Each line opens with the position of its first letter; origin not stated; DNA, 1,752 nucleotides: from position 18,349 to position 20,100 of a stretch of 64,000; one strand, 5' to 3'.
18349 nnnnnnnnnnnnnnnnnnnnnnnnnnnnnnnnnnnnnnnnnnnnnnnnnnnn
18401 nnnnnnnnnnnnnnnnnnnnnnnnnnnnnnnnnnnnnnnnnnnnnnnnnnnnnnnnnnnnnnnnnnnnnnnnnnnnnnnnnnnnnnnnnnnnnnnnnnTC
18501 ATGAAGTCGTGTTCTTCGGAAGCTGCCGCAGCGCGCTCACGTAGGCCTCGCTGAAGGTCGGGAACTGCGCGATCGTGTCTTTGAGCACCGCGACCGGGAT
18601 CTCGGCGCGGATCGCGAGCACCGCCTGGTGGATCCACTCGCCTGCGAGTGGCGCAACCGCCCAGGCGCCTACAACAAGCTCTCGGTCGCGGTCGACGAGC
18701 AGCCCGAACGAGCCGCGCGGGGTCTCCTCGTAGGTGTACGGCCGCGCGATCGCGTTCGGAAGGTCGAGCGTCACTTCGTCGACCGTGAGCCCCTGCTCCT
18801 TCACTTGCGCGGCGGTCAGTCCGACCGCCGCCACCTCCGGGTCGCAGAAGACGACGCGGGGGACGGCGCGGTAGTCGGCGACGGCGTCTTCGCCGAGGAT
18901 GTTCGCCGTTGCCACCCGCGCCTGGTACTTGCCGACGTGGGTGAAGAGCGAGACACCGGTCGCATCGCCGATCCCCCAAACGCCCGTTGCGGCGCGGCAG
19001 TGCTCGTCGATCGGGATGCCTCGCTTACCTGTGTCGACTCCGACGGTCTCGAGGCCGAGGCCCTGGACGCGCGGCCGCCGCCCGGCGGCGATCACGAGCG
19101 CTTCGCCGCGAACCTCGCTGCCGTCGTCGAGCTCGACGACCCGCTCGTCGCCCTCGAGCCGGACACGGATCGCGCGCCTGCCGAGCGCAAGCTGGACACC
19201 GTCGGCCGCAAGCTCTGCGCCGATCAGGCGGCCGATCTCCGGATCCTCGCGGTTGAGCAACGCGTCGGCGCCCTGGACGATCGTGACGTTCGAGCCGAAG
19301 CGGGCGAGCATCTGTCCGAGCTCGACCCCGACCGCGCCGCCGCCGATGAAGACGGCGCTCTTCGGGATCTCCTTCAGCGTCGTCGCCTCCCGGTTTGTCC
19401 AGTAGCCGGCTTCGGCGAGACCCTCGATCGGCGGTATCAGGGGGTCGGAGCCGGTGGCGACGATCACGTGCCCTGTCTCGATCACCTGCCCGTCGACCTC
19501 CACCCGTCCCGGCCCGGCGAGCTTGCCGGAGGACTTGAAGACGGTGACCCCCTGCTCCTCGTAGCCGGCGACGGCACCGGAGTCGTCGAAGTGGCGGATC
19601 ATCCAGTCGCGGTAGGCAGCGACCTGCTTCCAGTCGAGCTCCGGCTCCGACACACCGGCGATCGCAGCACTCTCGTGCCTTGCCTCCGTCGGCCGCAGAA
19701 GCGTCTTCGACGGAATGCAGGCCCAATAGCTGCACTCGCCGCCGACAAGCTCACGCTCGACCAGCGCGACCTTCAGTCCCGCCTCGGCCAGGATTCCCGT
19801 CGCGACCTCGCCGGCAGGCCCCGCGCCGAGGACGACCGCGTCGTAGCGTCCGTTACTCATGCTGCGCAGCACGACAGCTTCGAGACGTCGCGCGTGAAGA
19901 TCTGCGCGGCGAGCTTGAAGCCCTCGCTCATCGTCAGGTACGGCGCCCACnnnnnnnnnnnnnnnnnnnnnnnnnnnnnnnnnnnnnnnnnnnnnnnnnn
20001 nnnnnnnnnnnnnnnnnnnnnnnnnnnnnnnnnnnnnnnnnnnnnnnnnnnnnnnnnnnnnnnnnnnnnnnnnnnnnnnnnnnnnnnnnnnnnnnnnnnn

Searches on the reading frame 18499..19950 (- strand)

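Call 45: search_protein_families(library=pfam, proteins=[window:18499-19950:-], max_evalue=0.01)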
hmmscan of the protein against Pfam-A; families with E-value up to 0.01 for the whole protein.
window:18499-19950:- (483 aa): 8 families
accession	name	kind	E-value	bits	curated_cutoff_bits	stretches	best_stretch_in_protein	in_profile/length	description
PF07992.20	Pyr_redox_2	-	4.2e-52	177.8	26.1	1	36-336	1-283/291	Pyridine nucleotide-disulphide oxidoreductase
PF02852.28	Pyr_redox_dim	-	2.3e-21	76.5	25.3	1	363-473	1-109/110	Pyridine nucleotide-disulphide oxidoreductase, dimerisation domain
PF00070.33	Pyr_redox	-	6.3e-17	62.3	22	1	199-274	2-79/82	Pyridine nucleotide-disulphide oxidoreductase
PF13738.12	Pyr_redox_3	-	4.3e-08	33.2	30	1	39-299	1-275/305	Pyridine nucleotide-disulphide oxidoreductase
PF01494.25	FAD_binding_3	-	5e-05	23.1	22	1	36-66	2-32/349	FAD binding domain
PF01946.23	Thi4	-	0.00042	20.1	26.2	1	36-71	18-54/235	Thi4 family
PF01134.28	GIDA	-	0.00066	19.3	22.1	0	37-100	1-62/391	Glucose inhibited division protein A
PF03486.20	HI0933_like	-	0.00087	19.2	50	0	37-67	2-32/244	HI0933-like protein Rossmann domain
